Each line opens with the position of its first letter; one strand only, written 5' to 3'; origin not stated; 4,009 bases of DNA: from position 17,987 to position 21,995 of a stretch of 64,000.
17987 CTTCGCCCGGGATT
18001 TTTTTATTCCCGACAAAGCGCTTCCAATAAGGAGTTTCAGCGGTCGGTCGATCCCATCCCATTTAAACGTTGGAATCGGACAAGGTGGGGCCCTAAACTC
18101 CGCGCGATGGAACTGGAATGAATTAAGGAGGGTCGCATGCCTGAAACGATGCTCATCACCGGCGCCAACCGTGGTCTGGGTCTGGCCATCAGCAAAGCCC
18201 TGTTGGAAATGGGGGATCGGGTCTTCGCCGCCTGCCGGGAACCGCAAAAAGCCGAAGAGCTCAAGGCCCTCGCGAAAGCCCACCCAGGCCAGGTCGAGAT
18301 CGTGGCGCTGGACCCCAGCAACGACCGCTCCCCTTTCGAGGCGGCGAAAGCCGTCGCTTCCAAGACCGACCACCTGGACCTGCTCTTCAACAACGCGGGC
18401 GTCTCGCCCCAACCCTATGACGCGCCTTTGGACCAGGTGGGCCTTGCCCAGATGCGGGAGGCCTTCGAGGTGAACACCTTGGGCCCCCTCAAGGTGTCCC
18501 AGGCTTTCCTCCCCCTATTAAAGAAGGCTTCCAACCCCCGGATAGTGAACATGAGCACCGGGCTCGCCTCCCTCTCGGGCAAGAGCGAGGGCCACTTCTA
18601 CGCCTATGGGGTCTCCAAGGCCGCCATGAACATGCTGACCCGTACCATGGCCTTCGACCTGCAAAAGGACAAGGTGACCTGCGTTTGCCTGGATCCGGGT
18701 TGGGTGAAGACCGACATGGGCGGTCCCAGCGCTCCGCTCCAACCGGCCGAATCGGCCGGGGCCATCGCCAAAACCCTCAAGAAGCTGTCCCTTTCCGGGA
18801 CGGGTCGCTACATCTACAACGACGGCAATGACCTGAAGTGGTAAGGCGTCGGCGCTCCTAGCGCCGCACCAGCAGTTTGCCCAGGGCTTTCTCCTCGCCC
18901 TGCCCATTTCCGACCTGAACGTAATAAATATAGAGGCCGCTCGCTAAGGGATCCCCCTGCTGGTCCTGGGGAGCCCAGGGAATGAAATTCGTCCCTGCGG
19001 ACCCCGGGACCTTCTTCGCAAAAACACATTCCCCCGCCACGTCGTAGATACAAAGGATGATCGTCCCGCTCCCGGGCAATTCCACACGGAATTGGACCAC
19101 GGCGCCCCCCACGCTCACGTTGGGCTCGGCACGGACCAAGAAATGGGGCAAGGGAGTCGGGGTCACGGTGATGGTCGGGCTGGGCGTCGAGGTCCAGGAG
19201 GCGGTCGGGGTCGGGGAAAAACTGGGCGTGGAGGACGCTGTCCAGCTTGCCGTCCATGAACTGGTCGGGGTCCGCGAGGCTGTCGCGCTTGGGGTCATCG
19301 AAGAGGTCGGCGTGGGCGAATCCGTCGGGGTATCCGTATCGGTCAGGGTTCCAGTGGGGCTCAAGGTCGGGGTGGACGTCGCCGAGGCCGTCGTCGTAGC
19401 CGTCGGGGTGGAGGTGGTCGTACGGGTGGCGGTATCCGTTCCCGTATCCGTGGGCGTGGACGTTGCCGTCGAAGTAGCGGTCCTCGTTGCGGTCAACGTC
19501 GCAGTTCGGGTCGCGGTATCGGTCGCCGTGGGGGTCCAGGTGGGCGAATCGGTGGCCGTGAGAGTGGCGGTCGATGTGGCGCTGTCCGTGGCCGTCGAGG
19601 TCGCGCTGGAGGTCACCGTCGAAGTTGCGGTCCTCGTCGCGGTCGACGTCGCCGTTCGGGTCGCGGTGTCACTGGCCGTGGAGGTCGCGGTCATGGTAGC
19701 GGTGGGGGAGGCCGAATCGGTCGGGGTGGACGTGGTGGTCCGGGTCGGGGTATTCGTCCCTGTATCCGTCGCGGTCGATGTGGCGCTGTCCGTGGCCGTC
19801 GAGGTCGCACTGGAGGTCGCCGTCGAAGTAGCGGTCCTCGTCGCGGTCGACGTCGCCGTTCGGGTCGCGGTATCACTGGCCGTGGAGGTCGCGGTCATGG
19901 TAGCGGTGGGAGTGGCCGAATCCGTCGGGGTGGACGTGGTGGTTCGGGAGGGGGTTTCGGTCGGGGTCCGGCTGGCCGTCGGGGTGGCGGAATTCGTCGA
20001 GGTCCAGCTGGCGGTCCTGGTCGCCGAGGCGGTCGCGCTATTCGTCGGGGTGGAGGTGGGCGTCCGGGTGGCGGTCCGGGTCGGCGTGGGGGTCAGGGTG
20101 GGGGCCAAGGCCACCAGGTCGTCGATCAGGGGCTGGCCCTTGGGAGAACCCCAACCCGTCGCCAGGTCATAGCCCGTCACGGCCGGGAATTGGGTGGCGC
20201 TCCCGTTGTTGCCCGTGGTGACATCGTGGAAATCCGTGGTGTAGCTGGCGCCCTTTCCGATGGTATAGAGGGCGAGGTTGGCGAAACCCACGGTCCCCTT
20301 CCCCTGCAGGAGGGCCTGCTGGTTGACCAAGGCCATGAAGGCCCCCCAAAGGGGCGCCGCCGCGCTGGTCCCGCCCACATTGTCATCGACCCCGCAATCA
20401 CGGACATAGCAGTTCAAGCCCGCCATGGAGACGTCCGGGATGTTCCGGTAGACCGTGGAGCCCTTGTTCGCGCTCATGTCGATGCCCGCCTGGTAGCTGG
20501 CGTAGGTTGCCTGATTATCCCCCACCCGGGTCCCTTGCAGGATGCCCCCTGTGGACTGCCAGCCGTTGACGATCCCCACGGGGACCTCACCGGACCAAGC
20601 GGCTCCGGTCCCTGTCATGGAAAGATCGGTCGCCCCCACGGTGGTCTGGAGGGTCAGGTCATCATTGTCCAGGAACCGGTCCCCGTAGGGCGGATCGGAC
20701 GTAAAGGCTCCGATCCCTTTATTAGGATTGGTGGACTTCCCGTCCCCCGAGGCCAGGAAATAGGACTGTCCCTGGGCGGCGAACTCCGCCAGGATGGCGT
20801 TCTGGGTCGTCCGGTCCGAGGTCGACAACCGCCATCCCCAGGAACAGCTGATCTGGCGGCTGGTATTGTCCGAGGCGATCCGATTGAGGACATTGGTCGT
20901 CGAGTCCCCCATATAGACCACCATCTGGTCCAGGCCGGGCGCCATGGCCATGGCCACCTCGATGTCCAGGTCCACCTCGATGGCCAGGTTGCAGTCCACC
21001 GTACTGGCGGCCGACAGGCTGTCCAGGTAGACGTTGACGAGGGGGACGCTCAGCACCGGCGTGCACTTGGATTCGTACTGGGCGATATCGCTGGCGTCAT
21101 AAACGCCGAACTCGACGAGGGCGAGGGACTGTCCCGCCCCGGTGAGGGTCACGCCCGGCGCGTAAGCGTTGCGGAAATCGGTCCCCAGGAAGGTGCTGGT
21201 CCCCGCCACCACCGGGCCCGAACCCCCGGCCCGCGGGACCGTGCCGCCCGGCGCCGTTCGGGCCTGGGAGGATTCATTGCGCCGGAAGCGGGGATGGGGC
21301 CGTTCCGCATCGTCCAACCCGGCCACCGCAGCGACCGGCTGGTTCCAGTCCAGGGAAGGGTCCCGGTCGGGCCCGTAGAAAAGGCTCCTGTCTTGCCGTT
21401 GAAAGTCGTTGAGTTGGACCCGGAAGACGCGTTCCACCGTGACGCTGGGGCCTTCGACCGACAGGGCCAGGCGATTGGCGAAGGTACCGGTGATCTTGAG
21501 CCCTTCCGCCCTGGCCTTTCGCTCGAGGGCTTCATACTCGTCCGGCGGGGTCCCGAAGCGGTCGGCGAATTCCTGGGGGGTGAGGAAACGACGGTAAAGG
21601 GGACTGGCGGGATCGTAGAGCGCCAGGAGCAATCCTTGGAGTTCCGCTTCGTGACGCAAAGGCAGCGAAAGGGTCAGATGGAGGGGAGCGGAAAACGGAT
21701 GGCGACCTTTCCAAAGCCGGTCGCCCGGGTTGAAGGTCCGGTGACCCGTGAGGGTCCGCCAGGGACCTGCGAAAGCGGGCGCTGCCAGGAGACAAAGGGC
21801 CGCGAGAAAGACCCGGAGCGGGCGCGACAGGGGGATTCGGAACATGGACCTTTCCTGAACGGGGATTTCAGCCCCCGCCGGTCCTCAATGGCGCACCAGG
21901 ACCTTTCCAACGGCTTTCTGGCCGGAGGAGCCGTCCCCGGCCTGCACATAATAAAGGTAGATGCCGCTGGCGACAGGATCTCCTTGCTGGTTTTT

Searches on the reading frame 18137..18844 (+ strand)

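Call 31: search_protein_families(library=pfam, proteins=[window:18137-18844:+], max_evalue=0.001)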
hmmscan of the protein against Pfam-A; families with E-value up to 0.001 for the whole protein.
window:18137-18844:+ (235 aa): 5 families
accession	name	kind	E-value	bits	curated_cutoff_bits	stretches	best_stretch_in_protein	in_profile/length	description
PF00106.31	adh_short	-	8.7e-40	136.7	26.6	1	4-196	2-188/195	short chain dehydrogenase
PF13561.12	adh_short_C2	-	8e-32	111.1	27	1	9-196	1-182/236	Enoyl-(Acyl carrier protein) reductase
PF08659.16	KR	-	1.4e-06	28.8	22.6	1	4-156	2-150/180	KR domain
PF23441.1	SDR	-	7.7e-05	22.6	27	1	4-194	9-198/258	SDR-like rossmann domain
PF13460.12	NAD_binding_10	-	0.00027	21.3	27.2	1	9-197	1-153/184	NAD(P)H-binding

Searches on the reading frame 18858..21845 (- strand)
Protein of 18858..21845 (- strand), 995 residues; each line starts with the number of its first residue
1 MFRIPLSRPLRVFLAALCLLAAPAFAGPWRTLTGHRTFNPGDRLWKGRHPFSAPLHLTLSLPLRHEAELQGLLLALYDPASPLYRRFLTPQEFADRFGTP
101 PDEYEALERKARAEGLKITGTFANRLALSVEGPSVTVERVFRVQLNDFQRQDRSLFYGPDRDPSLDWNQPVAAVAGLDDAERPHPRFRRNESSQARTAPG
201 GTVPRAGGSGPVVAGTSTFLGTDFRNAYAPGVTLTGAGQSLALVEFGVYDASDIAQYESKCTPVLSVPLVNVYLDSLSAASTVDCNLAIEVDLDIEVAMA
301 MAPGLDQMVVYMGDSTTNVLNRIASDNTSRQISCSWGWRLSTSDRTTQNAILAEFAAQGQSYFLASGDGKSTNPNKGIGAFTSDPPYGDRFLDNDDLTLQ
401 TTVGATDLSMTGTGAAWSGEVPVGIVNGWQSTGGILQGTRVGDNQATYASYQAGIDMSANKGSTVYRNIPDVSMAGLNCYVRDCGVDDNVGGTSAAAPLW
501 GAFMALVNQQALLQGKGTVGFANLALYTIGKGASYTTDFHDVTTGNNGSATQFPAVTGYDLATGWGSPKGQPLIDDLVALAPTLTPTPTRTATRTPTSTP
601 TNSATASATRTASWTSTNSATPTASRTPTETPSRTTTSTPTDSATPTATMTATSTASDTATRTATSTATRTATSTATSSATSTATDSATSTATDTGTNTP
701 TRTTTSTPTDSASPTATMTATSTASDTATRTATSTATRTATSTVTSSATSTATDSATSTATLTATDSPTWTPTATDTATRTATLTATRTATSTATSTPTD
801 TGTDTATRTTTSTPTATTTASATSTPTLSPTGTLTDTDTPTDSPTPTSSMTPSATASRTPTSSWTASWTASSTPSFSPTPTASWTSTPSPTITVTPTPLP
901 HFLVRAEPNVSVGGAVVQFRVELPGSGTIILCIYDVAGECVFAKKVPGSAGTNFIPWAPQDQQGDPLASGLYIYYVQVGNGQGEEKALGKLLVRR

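Call 7: search_protein_families(library=pfam, proteins=[window:18858-21845:-], max_evalue=0.01)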
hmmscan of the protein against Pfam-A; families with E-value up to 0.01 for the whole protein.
window:18858-21845:- (995 aa): 1 family
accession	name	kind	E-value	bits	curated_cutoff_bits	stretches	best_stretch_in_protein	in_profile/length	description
PF09286.16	Pro-kuma_activ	-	3.8e-14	53.6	23.5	1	50-164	10-125/143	Pro-kumamolisin, activation domain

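Call 13: search_protein_families(library=ncbifam, proteins=[window:18858-21845:-], max_evalue=0.01)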
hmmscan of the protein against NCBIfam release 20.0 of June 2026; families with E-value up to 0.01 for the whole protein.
window:18858-21845:- (995 aa): 1 family
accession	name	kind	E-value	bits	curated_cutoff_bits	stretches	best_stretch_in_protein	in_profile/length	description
TIGR04183.1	Por_Secre_tail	domain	0.00069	19.6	23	1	908-982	3-64/72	T9SS type A sorting domain-containing protein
